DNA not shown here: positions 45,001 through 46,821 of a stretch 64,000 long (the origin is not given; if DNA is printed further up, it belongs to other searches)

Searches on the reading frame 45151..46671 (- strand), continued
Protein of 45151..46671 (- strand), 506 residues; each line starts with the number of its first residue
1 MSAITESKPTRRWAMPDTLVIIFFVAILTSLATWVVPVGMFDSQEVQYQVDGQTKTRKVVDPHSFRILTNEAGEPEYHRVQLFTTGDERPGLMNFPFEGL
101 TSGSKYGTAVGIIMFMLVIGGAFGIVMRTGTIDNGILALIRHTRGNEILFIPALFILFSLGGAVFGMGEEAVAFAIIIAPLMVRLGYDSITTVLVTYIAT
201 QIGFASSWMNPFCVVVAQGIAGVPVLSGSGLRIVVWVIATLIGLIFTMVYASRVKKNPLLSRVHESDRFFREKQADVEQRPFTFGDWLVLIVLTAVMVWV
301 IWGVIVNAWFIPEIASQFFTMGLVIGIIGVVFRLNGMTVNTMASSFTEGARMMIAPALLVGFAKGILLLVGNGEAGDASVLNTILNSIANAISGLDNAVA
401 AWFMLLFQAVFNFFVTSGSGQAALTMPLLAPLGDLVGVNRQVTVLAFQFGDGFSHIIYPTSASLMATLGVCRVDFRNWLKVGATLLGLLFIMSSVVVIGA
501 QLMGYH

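Call 57: search_protein_families(library=ncbifam, proteins=[L034:7534-8700:+, L056:7486-8667:+, L085:7258-8451:+, L076:7729-8916:+, L052:7515-8666:+, L070:7481-8653:+, L090:7832-9022:+, L017:7620-8621:+, L049:7486-8670:+, L087:6552-7730:+], max_evalue=0.00001)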
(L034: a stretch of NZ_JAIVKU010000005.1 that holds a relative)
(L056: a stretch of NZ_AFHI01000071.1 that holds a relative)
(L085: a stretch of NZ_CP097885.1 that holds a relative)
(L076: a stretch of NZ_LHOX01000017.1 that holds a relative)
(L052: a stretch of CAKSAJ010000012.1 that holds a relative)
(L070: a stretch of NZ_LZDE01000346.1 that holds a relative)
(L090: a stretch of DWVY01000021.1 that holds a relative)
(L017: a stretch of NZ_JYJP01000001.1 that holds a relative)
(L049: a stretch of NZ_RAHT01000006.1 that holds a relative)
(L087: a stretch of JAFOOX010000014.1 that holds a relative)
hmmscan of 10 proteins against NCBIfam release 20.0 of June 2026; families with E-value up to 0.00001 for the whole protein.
L034:7534-8700:+ (388 aa): 43 families (the best 25 are shown)
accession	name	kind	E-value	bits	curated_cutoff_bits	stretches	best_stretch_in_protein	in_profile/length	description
TIGR01975.1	isoAsp_dipep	equivalog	5.5e-170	565.7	331.25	1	3-388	2-389/389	beta-aspartyl-peptidase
TIGR03178.1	allantoinase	equivalog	6.5e-17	61.5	357.85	2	4-94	3-87/441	allantoinase AllB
NF004839.0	PRK06189.1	equivalog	1.6e-16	60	631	2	4-66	6-65/451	allantoinase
NF006689.0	PRK09237.1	equivalog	4.5e-15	55.1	371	1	3-124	5-118/383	amidohydrolase/deacetylase family metallohydrolase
NF002668.0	PRK02382.1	equivalog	1.3e-14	53.8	452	2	318-362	329-373/436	dihydroorotase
NF006837.0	PRK09357.1-2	equivalog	3.2e-13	49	575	1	1-101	1-97/428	dihydroorotase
TIGR00221.1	nagA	equivalog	5.1e-13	48.7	225.65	1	305-371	311-378/380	N-acetylglucosamine-6-phosphate deacetylase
NF005960.0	PRK08044.1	equivalog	6.7e-13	48.1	688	0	26-94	28-89/453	allantoinase AllB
TIGR02033.1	D-hydantoinase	equivalog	2.3e-12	46.6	393.25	1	4-94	2-89/454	dihydropyrimidinase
NF011990.0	PRK15446.2-6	subfamily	3.5e-12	45.7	233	1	319-377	322-384/390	alpha-D-ribose 1-methylphosphonate 5-triphosphate diphosphatase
TIGR00857.1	pyrC_multi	subfamily_domain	3.7e-12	45.9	279.05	0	25-128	12-109/412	dihydroorotase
TIGR01178.1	ade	equivalog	7.9e-12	44.4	472.5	0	18-64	19-59/552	adenine deaminase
NF006688.0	PRK09236.1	equivalog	1.6e-11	43.7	535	1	3-124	4-120/444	dihydroorotase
TIGR02318.1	phosphono_phnM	equivalog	1.8e-11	43.6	390.55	1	321-375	318-375/376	phosphonate metabolism protein PhnM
NF005751.0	PRK07575.1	equivalog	1.9e-11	43.1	529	1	3-116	5-114/440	dihydroorotase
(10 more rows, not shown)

L056:7486-8667:+ (393 aa): 36 families (the best 25 are shown)
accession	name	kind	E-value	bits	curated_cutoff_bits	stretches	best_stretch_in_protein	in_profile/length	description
TIGR01975.1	isoAsp_dipep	equivalog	1.1e-144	482.4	331.25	1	5-392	2-389/389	beta-aspartyl-peptidase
TIGR03178.1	allantoinase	equivalog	1.5e-15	57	357.85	1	311-369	333-391/441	allantoinase AllB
NF006559.0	PRK09060.1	equivalog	2.5e-15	55.8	482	2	309-363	327-381/444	dihydroorotase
NF004839.0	PRK06189.1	equivalog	8.7e-14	51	631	1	307-384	334-414/451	allantoinase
NF002668.0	PRK02382.1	equivalog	2.1e-13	49.8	452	1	310-366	318-374/436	dihydroorotase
NF006688.0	PRK09236.1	equivalog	5.6e-13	48.5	535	1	6-128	5-121/444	dihydroorotase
NF006689.0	PRK09237.1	equivalog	1.2e-12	47.1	371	1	308-374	282-349/383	amidohydrolase/deacetylase family metallohydrolase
NF005751.0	PRK07575.1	equivalog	1.1e-11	43.9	529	0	6-124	6-119/440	dihydroorotase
TIGR00857.1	pyrC_multi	subfamily_domain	8.1e-11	41.5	279.05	1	309-362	314-367/412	dihydroorotase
NF011984.0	PRK15446.1-5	equivalog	1e-10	41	260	1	312-379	309-378/379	alpha-D-ribose 1-methylphosphonate 5-triphosphate diphosphatase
NF011990.0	PRK15446.2-6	subfamily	2.8e-10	39.5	233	0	325-381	325-384/390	alpha-D-ribose 1-methylphosphonate 5-triphosphate diphosphatase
NF005960.0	PRK08044.1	equivalog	6.1e-10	38.4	688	0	318-365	347-394/453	allantoinase AllB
TIGR02318.1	phosphono_phnM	equivalog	8.3e-10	38.1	390.55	1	325-379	319-375/376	phosphonate metabolism protein PhnM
NF006056.0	PRK08204.1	subfamily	1.1e-09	37.6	391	0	6-66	6-66/449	hypothetical protein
NF011987.0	PRK15446.2-3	subfamily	1.4e-09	37.3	253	1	326-382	327-386/395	alpha-D-ribose 1-methylphosphonate 5-triphosphate diphosphatase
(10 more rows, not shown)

L085:7258-8451:+ (397 aa): 41 families (the best 25 are shown)
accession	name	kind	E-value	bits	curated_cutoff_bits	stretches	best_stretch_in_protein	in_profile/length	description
TIGR01975.1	isoAsp_dipep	equivalog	4.2e-155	516.7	331.25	1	6-395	2-389/389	beta-aspartyl-peptidase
NF006689.0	PRK09237.1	equivalog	8.6e-17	60.8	371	1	7-105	6-96/383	amidohydrolase/deacetylase family metallohydrolase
TIGR03178.1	allantoinase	equivalog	7.6e-15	54.6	357.85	2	309-369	327-388/441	allantoinase AllB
TIGR00221.1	nagA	equivalog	3.3e-14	52.6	225.65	1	2-103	1-100/380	N-acetylglucosamine-6-phosphate deacetylase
NF006837.0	PRK09357.1-2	equivalog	1.4e-13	50.2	575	1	4-154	1-143/428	dihydroorotase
NF004839.0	PRK06189.1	equivalog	1.5e-13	50.2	631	1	311-368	335-392/451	allantoinase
NF002668.0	PRK02382.1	equivalog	9.9e-13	47.6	452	0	8-129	8-115/436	dihydroorotase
TIGR00857.1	pyrC_multi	subfamily_domain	1.1e-12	47.7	279.05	1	318-368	320-370/412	dihydroorotase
NF011990.0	PRK15446.2-6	subfamily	2e-11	43.2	233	0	316-386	313-386/390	alpha-D-ribose 1-methylphosphonate 5-triphosphate diphosphatase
NF006839.0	PRK09357.1-4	equivalog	7.2e-11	41.3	576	1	7-166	3-150/422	dihydroorotase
NF005960.0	PRK08044.1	equivalog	1.5e-10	40.4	688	0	311-369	337-395/453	allantoinase AllB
TIGR01178.1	ade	equivalog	2.9e-10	39.2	472.5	0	11-68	10-59/552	adenine deaminase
NF006056.0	PRK08204.1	subfamily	4.2e-10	39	391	1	19-68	22-67/449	hypothetical protein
NF009941.0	PRK13404.1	subfamily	9.2e-10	37.8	647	0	6-78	6-73/478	dihydropyrimidinase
TIGR02033.1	D-hydantoinase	equivalog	1.9e-09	37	393.25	0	7-68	2-60/454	dihydropyrimidinase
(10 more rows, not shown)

L076:7729-8916:+ (395 aa): 43 families (the best 25 are shown)
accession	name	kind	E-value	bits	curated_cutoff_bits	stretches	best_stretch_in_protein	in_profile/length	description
TIGR01975.1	isoAsp_dipep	equivalog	1.7e-153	511.4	331.25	1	5-394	2-389/389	beta-aspartyl-peptidase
NF006689.0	PRK09237.1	equivalog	4.1e-16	58.5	371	1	6-102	6-97/383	amidohydrolase/deacetylase family metallohydrolase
NF002668.0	PRK02382.1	equivalog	3e-15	55.9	452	1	315-370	321-376/436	dihydroorotase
NF004839.0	PRK06189.1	equivalog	3.7e-15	55.5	631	1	309-367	334-392/451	allantoinase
TIGR03178.1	allantoinase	equivalog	9.2e-15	54.4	357.85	1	308-367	327-386/441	allantoinase AllB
NF006056.0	PRK08204.1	subfamily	2.4e-14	52.9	391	1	19-70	23-70/449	hypothetical protein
TIGR00221.1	nagA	equivalog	5.7e-14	51.8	225.65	1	310-375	311-377/380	N-acetylglucosamine-6-phosphate deacetylase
TIGR00857.1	pyrC_multi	subfamily_domain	1.5e-13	50.6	279.05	1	21-130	6-108/412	dihydroorotase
NF005960.0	PRK08044.1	equivalog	1.3e-12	47.2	688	0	288-367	313-394/453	allantoinase AllB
NF006837.0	PRK09357.1-2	equivalog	3.3e-12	45.7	575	1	4-74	2-70/428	dihydroorotase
TIGR01224.1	hutI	equivalog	4.7e-12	45.4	298.15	1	23-71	6-53/377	imidazolonepropionase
NF005791.0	PRK07627.1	equivalog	6.2e-12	45.2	442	1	315-368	333-384/425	dihydroorotase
NF006839.0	PRK09357.1-4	equivalog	1.1e-11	44.1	576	1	6-112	3-104/422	dihydroorotase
TIGR01178.1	ade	equivalog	1.3e-11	43.7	472.5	0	8-67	8-59/552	adenine deaminase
TIGR02318.1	phosphono_phnM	equivalog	1.7e-11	43.7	390.55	1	319-380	310-374/376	phosphonate metabolism protein PhnM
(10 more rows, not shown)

L052:7515-8666:+ (383 aa): 30 families (the best 25 are shown)
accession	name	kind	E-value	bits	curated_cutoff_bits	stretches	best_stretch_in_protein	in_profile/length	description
TIGR01975.1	isoAsp_dipep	equivalog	1.6e-145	485.1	331.25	1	3-380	2-376/389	beta-aspartyl-peptidase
NF006689.0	PRK09237.1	equivalog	1.6e-16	59.9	371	2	4-102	6-97/383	amidohydrolase/deacetylase family metallohydrolase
TIGR00857.1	pyrC_multi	subfamily_domain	1.1e-12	47.6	279.05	0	320-367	323-370/412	dihydroorotase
NF004839.0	PRK06189.1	equivalog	1.2e-12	47.2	631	1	309-367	334-392/451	allantoinase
TIGR00221.1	nagA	equivalog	1.3e-12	47.4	225.65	0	314-378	315-380/380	N-acetylglucosamine-6-phosphate deacetylase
NF002668.0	PRK02382.1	equivalog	1.3e-12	47.2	452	1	323-367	329-373/436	dihydroorotase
NF006837.0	PRK09357.1-2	equivalog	3.5e-12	45.6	575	1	1-98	1-91/428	dihydroorotase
TIGR03178.1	allantoinase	equivalog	5.4e-12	45.3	357.85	0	281-367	298-386/441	allantoinase AllB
NF058539.1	ergo_uti2_ErtD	equivalog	8.2e-12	44.7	650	0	322-369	346-393/449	hydantoin-5-propionate amidohydrolase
TIGR02318.1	phosphono_phnM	equivalog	1.4e-11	44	390.55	1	326-380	318-375/376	phosphonate metabolism protein PhnM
NF011990.0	PRK15446.2-6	subfamily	3.5e-11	42.4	233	0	325-382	323-384/390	alpha-D-ribose 1-methylphosphonate 5-triphosphate diphosphatase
NF006559.0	PRK09060.1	equivalog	3.8e-11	41.9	482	0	4-121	8-116/444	dihydroorotase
TIGR03583.1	EF_0837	hypoth_equivalog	1.6e-10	40.6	432.15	1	328-368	293-333/365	amidohydrolase/deacetylase family metallohydrolase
NF005791.0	PRK07627.1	equivalog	2.1e-10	40.2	442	1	325-369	342-385/425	dihydroorotase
NF006688.0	PRK09236.1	equivalog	9.8e-10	37.8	535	0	3-147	4-141/444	dihydroorotase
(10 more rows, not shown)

L070:7481-8653:+ (390 aa): 50 families (the best 25 are shown)
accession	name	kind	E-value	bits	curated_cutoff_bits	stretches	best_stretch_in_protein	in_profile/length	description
TIGR01975.1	isoAsp_dipep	equivalog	8.1e-144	479.6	331.25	1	5-378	2-377/389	beta-aspartyl-peptidase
NF002668.0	PRK02382.1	equivalog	2.4e-20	72.6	452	2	318-367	328-377/436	dihydroorotase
TIGR03178.1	allantoinase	equivalog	8.8e-19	67.6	357.85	2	6-118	3-111/441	allantoinase AllB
NF006559.0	PRK09060.1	equivalog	1e-17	63.6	482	2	5-118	7-115/444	dihydroorotase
NF004839.0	PRK06189.1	equivalog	1.9e-17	63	631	2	6-123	6-119/451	allantoinase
NF011990.0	PRK15446.2-6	subfamily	2.6e-16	59.3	233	1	321-375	321-380/390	alpha-D-ribose 1-methylphosphonate 5-triphosphate diphosphatase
TIGR02318.1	phosphono_phnM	equivalog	4.7e-16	58.7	390.55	1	312-375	308-373/376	phosphonate metabolism protein PhnM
NF006688.0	PRK09236.1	equivalog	5.2e-16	58.5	535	1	4-122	3-117/444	dihydroorotase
NF011987.0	PRK15446.2-3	subfamily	6.7e-15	54.8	253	1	323-377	326-383/395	alpha-D-ribose 1-methylphosphonate 5-triphosphate diphosphatase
NF006689.0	PRK09237.1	equivalog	7.7e-15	54.3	371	1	5-100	5-95/383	amidohydrolase/deacetylase family metallohydrolase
NF009941.0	PRK13404.1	subfamily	7.8e-15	54.5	647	1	5-96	6-94/478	dihydropyrimidinase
TIGR02033.1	D-hydantoinase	equivalog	1.2e-14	54.2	393.25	2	6-111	2-104/454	dihydropyrimidinase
NF005751.0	PRK07575.1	equivalog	1.3e-14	53.6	529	1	3-113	3-110/440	dihydroorotase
NF006056.0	PRK08204.1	subfamily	1.3e-13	50.5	391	1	6-65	6-67/449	hypothetical protein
TIGR00857.1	pyrC_multi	subfamily_domain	3.6e-13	49.3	279.05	1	322-366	329-373/412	dihydroorotase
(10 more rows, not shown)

L090:7832-9022:+ (396 aa): 34 families (the best 25 are shown)
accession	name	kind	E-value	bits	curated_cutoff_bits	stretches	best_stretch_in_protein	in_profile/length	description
TIGR01975.1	isoAsp_dipep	equivalog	6.1e-158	526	331.25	1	3-393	2-389/389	beta-aspartyl-peptidase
NF006689.0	PRK09237.1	equivalog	7.8e-17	60.9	371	2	3-99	5-95/383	amidohydrolase/deacetylase family metallohydrolase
TIGR03178.1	allantoinase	equivalog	2.8e-15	56.1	357.85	1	285-367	303-387/441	allantoinase AllB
NF002668.0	PRK02382.1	equivalog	7.3e-15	54.6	452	2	321-367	328-374/436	dihydroorotase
NF005960.0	PRK08044.1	equivalog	3.3e-14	52.4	688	1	309-367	337-395/453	allantoinase AllB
NF004839.0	PRK06189.1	equivalog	8.4e-13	47.7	631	1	286-369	309-398/451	allantoinase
NF006560.0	PRK09061.1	subfamily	3.4e-12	45.4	340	0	3-65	28-86/517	amidohydrolase family protein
NF006559.0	PRK09060.1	equivalog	3.8e-11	41.9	482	0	3-127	7-123/444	dihydroorotase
TIGR01178.1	ade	equivalog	3.9e-11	42.1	472.5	0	317-381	267-331/552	adenine deaminase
TIGR00857.1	pyrC_multi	subfamily_domain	7e-11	41.7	279.05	0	315-364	319-368/412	dihydroorotase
NF009941.0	PRK13404.1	subfamily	7.7e-11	41.3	647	1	3-96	6-93/478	dihydropyrimidinase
TIGR02033.1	D-hydantoinase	equivalog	1.2e-10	41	393.25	1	4-149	2-138/454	dihydropyrimidinase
TIGR02318.1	phosphono_phnM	equivalog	3.5e-10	39.3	390.55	1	323-379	316-374/376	phosphonate metabolism protein PhnM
NF011990.0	PRK15446.2-6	subfamily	4.2e-10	38.9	233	0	313-382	312-384/390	alpha-D-ribose 1-methylphosphonate 5-triphosphate diphosphatase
NF005791.0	PRK07627.1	equivalog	8.6e-10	38.1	442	0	321-366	339-383/425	dihydroorotase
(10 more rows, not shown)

L017:7620-8621:+ (333 aa): 2 families
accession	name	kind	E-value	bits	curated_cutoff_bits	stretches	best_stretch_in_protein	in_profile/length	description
TIGR02994.1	ectoine_eutE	equivalog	3.9e-24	85.2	402.7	1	38-319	29-312/325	N(2)-acetyl-L-2,4-diaminobutanoate deacetylase DoeB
NF002601.0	PRK02259.1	equivalog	7.8e-06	25.3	180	0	60-242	6-190/293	aspartoacylase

L049:7486-8670:+ (394 aa): 33 families (the best 25 are shown)
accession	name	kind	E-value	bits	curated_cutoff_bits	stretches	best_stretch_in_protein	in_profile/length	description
TIGR01975.1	isoAsp_dipep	equivalog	3.2e-135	451.3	331.25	1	4-390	2-384/389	beta-aspartyl-peptidase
NF006689.0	PRK09237.1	equivalog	4.2e-15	55.2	371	1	2-102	3-92/383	amidohydrolase/deacetylase family metallohydrolase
TIGR03178.1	allantoinase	equivalog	5.8e-13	48.5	357.85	1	5-117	3-105/441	allantoinase AllB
NF002668.0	PRK02382.1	equivalog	1.4e-12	47.1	452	1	19-185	13-163/436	dihydroorotase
NF006688.0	PRK09236.1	equivalog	3.1e-12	46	535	1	4-135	4-126/444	dihydroorotase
NF011990.0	PRK15446.2-6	subfamily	3.4e-12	45.8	233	1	313-385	310-385/390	alpha-D-ribose 1-methylphosphonate 5-triphosphate diphosphatase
NF006837.0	PRK09357.1-2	equivalog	4.4e-12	45.3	575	1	4-111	3-101/428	dihydroorotase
NF005791.0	PRK07627.1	equivalog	3.2e-11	42.8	442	1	295-369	316-384/425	dihydroorotase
NF006559.0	PRK09060.1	equivalog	6e-11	41.3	482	1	3-138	6-131/444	dihydroorotase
NF006845.0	PRK09357.2-6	equivalog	1e-09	37.6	728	1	5-109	4-100/428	dihydroorotase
NF006558.0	PRK09059.1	equivalog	1.3e-09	37.1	645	0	18-106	21-102/430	dihydroorotase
NF004839.0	PRK06189.1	equivalog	1.6e-09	36.9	631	0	311-369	335-393/451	allantoinase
TIGR00857.1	pyrC_multi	subfamily_domain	1.9e-09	37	279.05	0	313-367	315-369/412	dihydroorotase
NF005751.0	PRK07575.1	equivalog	2.6e-09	36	529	1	4-121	5-113/440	dihydroorotase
NF011987.0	PRK15446.2-3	subfamily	2.7e-09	36.3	253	1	319-384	317-385/395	alpha-D-ribose 1-methylphosphonate 5-triphosphate diphosphatase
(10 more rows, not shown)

L087:6552-7730:+ (392 aa): 37 families (the best 25 are shown)
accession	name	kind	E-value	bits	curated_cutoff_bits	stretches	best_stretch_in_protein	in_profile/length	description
TIGR01975.1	isoAsp_dipep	equivalog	4.4e-132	440.9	331.25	1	2-389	1-389/389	beta-aspartyl-peptidase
NF006689.0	PRK09237.1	equivalog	9.9e-15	54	371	2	269-361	260-337/383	amidohydrolase/deacetylase family metallohydrolase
TIGR03178.1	allantoinase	equivalog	6e-14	51.7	357.85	1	4-115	3-109/441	allantoinase AllB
NF011989.0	PRK15446.2-5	equivalog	1.2e-12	47.3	565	1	307-377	306-378/385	alpha-D-ribose 1-methylphosphonate 5-triphosphate diphosphatase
NF006839.0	PRK09357.1-4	equivalog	6.5e-12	44.8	576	1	18-103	19-98/422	dihydroorotase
NF011984.0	PRK15446.1-5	equivalog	7.4e-12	44.8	260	1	308-374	308-376/379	alpha-D-ribose 1-methylphosphonate 5-triphosphate diphosphatase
NF011983.0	PRK15446.1-4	equivalog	1.5e-11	43.9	486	1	283-374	281-376/379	alpha-D-ribose 1-methylphosphonate 5-triphosphate diphosphatase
TIGR00857.1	pyrC_multi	subfamily_domain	3.7e-11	42.6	279.05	0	16-118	3-99/412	dihydroorotase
NF011990.0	PRK15446.2-6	subfamily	9.7e-11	41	233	1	307-377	310-383/390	alpha-D-ribose 1-methylphosphonate 5-triphosphate diphosphatase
NF006837.0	PRK09357.1-2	equivalog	1.1e-10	40.6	575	1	1-111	1-107/428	dihydroorotase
NF005791.0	PRK07627.1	equivalog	1.4e-10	40.7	442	0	318-362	340-383/425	dihydroorotase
TIGR02318.1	phosphono_phnM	equivalog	1.6e-10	40.5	390.55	1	307-374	304-373/376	phosphonate metabolism protein PhnM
NF002668.0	PRK02382.1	equivalog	2.6e-10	39.6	452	0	309-363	320-374/436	dihydroorotase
NF004839.0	PRK06189.1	equivalog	2.8e-10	39.4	631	0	282-361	309-391/451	allantoinase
NF006056.0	PRK08204.1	subfamily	5.5e-10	38.6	391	0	16-64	22-67/449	hypothetical protein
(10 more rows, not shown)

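Call 61: search_protein_families(library=pfam, alignment_id=A6, max_evalue=0.00001)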
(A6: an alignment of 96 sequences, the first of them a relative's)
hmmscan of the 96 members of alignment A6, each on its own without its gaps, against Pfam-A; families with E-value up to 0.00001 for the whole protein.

A. member 1, L017:5217-5642:+ (141 aa): 0 families

B. families by the number of members that match (of 96 scanned): 60 families (the first 25 are shown)
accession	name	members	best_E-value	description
PF00593.30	TonB_dep_Rec_b-barrel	15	2.7e-50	TonB dependent receptor-like, beta-barrel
PF07715.20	Plug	15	3.2e-20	TonB-dependent Receptor Plug Domain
PF01979.26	Amidohydro_1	9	9.4e-22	Amidohydrolase family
PF07969.17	Amidohydro_3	9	6.4e-18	Amidohydrolase family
PF00158.32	Sigma54_activat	5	6e-69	Sigma-54 interaction domain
PF14532.12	Sigma54_activ_2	5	1.3e-23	Sigma-54 interaction domain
PF25601.1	AAA_lid_14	5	1.2e-20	AAA+ ATPase lid domain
PF00474.23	SSF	3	1.8e-85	Sodium:solute symporter family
PF01546.33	Peptidase_M20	3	8.9e-27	Peptidase family M20/M25/M40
PF07724.20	AAA_2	3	3e-10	AAA domain (Cdc48 subfamily)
PF00989.32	PAS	3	6.1e-09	PAS fold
PF13238.12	AAA_18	3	2.9e-08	AAA domain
PF07728.20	AAA_5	3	3.4e-07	AAA domain (dynein-related subfamily)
PF00892.27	EamA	2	4.4e-24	EamA-like transporter family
PF12833.13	HTH_18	2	2.1e-19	Helix-turn-helix domain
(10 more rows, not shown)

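Call 67: list_cluster_members(proteins=[P0159, P0162, P0168, P0174, P0178, P0187, P0194, P0204, P0220, P0254])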
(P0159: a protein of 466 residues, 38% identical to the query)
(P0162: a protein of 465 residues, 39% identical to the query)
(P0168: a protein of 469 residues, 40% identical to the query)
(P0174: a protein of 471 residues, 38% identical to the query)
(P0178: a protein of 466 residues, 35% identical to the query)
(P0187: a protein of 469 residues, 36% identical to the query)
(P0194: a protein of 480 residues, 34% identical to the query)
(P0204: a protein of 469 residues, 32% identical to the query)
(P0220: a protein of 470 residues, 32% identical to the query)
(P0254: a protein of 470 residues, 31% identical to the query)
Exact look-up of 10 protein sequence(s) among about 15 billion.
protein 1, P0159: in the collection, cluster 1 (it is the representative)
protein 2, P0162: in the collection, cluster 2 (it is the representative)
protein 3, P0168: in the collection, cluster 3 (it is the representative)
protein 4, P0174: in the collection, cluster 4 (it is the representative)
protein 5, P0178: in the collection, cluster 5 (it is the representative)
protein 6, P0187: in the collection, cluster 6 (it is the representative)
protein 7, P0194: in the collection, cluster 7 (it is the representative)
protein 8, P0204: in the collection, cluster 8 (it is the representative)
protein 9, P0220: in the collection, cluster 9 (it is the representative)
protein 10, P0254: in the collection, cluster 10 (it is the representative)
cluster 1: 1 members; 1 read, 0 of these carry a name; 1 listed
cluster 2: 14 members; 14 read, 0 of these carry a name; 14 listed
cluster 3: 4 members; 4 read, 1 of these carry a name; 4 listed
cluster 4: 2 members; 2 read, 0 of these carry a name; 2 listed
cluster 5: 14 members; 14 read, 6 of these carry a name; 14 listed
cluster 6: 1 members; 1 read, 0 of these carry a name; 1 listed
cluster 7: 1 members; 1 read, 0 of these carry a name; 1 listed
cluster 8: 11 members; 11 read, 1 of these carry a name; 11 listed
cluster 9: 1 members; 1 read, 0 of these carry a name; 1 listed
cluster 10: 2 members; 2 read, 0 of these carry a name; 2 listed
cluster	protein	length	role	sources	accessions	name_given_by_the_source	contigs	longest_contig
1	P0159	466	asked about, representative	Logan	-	-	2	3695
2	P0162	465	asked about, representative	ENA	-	-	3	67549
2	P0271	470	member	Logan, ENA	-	-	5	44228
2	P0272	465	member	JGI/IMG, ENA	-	-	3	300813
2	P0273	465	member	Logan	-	-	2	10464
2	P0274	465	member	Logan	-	-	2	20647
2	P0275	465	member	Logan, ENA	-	-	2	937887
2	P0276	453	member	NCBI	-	-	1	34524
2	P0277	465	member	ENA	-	-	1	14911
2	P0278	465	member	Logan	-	-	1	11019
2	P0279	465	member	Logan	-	-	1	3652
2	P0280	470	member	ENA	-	-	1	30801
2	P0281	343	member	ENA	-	-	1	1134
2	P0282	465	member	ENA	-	-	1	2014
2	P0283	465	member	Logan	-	-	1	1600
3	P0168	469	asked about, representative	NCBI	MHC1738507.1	MAG: YfcC family protein [Ignavibacteriaceae bacterium]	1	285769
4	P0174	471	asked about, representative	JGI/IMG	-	-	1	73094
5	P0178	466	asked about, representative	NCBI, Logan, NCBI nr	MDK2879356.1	MAG: hypothetical protein PWR06_2072 [Thermoanaerobacteraceae bacterium] | hypothetical protein [Thermoanaerobacteraceae bacterium]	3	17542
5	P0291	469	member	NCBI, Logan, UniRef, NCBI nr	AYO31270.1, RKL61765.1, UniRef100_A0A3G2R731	putative basic amino acid antiporter YfcC [Biomaibacter acetigenes] | Putative basic amino acid antiporter YfcC n=2 Tax=Biomaibacter acetigenes TaxID=2316383 ...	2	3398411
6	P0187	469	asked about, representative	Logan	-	-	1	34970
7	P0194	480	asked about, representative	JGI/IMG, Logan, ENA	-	-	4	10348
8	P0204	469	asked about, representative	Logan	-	-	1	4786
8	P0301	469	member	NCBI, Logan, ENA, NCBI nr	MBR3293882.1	MAG: YfcC family protein [Oscillospiraceae bacterium] | YfcC family protein [Oscillospiraceae bacterium]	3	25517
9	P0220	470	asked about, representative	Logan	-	-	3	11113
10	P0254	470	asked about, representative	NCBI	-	-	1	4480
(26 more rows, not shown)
